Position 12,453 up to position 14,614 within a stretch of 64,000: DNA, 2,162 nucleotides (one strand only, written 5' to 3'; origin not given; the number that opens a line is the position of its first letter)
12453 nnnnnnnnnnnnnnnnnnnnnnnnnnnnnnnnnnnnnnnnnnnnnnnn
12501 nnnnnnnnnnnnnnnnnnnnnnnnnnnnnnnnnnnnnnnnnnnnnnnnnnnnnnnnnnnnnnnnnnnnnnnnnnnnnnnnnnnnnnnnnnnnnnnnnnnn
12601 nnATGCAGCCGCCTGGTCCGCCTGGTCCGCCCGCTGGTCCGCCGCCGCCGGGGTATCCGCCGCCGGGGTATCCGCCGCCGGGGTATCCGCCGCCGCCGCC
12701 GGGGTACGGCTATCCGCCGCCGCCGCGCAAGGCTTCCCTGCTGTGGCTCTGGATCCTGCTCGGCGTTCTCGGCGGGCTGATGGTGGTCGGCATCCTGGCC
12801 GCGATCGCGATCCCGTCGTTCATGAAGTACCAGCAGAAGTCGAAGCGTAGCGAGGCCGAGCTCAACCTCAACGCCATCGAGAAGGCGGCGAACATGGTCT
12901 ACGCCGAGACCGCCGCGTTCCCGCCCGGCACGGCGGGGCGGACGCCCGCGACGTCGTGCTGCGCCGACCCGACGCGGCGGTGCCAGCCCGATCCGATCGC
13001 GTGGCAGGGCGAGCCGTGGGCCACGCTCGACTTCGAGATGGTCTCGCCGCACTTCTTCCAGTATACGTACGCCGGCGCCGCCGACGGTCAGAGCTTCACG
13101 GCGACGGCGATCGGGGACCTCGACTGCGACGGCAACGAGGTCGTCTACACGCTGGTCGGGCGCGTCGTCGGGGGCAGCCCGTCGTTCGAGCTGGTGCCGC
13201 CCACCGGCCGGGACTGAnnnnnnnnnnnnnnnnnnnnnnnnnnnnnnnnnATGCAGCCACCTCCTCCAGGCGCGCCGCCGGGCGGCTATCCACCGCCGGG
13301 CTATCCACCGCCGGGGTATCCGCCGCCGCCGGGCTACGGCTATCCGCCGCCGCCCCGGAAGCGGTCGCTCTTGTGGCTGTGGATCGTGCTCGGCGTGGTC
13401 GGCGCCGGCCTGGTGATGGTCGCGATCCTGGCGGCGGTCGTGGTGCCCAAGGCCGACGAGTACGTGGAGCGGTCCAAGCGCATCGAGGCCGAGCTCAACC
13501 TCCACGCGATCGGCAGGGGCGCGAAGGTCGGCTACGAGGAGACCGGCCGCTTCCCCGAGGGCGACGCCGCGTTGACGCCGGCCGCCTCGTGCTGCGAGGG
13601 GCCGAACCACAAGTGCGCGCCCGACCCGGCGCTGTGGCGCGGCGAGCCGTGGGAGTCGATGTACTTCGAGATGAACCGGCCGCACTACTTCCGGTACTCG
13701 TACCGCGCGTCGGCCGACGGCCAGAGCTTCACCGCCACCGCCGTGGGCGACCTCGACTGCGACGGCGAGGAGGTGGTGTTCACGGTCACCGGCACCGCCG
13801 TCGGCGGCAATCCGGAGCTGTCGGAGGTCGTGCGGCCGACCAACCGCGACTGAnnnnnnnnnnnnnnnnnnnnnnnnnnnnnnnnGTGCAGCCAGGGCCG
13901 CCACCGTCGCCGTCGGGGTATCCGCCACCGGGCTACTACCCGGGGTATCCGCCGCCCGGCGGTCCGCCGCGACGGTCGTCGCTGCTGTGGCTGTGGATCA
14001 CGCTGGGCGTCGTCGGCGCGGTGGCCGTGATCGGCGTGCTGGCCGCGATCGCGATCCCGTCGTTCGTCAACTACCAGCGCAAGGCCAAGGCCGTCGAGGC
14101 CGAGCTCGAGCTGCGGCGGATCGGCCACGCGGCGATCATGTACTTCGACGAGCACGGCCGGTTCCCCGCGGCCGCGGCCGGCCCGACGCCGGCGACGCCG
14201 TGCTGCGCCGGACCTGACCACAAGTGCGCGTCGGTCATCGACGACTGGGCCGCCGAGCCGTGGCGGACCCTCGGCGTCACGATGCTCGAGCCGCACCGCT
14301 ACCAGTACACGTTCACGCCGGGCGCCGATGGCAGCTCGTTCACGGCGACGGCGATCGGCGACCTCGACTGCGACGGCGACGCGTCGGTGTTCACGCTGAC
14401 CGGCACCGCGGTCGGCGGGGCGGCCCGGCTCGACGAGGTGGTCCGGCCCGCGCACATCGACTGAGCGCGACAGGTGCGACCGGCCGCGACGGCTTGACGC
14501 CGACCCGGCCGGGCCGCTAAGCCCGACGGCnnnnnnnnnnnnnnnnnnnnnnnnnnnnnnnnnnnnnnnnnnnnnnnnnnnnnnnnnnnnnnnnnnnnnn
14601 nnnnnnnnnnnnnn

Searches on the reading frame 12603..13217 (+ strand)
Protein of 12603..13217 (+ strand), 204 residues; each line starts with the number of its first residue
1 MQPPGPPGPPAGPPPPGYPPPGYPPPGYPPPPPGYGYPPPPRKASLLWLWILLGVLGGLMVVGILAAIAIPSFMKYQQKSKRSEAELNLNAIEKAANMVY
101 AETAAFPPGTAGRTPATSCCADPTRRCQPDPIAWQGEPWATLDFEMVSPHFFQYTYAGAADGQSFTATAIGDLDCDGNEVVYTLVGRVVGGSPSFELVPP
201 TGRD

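Call 61: search_protein_families(library=pfam, proteins=[window:12603-13217:+], max_evalue=0.0001)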
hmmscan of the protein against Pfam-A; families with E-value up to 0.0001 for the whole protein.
window:12603-13217:+ (204 aa): 0 families

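Call 67: search_protein_families(library=ncbifam, proteins=[window:12603-13217:+], max_evalue=0.01)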
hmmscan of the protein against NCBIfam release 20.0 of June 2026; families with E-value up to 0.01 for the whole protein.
window:12603-13217:+ (204 aa): 2 families
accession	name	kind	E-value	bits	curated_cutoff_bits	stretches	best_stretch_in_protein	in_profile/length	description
NF041775.1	typeIV_PilA_Myxo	equivalog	5.2e-10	39.7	400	1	59-103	22-66/214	type IV pilin protein PilA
TIGR01710.1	typeII_sec_gspG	equivalog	7.2e-08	32.5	88.85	1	52-171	5-116/134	type II secretion system major pseudopilin GspG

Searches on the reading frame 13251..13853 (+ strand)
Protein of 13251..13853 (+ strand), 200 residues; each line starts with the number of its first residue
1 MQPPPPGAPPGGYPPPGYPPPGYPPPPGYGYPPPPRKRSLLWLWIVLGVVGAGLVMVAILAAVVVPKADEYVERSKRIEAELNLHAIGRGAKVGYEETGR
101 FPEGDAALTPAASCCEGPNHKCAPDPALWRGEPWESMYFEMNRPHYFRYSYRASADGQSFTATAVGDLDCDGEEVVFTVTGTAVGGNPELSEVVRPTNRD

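Call 61: search_protein_families(library=pfam, proteins=[window:13251-13853:+], max_evalue=0.0001)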
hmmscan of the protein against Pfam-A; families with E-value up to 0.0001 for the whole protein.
window:13251-13853:+ (200 aa): 0 families

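Call 67: search_protein_families(library=ncbifam, proteins=[window:13251-13853:+], max_evalue=0.01)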
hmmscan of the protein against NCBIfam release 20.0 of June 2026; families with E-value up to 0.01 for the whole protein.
window:13251-13853:+ (200 aa): 2 families
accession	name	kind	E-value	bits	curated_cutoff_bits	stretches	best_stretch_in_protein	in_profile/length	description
TIGR01710.1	typeII_sec_gspG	equivalog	0.0024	17.9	88.85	1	54-167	12-117/134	type II secretion system major pseudopilin GspG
NF041775.1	typeIV_PilA_Myxo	equivalog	0.0042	17.1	400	1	54-101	22-69/214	type IV pilin protein PilA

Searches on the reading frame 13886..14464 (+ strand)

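Call 61: search_protein_families(library=pfam, proteins=[window:13886-14464:+], max_evalue=0.0001)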
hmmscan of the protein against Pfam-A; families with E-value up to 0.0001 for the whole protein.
window:13886-14464:+ (192 aa): 0 families

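Call 67: search_protein_families(library=ncbifam, proteins=[window:13886-14464:+], max_evalue=0.01)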
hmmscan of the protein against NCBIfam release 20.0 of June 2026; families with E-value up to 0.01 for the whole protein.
window:13886-14464:+ (192 aa): 3 families
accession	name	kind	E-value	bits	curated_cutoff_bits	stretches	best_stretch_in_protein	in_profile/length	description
NF041775.1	typeIV_PilA_Myxo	equivalog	1.1e-08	35.3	400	1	44-96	20-72/214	type IV pilin protein PilA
TIGR01710.1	typeII_sec_gspG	equivalog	2.3e-05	24.4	88.85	1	42-99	8-65/134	type II secretion system major pseudopilin GspG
NF007862.0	PRK10574.1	equivalog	0.0035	17.5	138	1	44-68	14-38/145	prepilin peptidase-dependent pilin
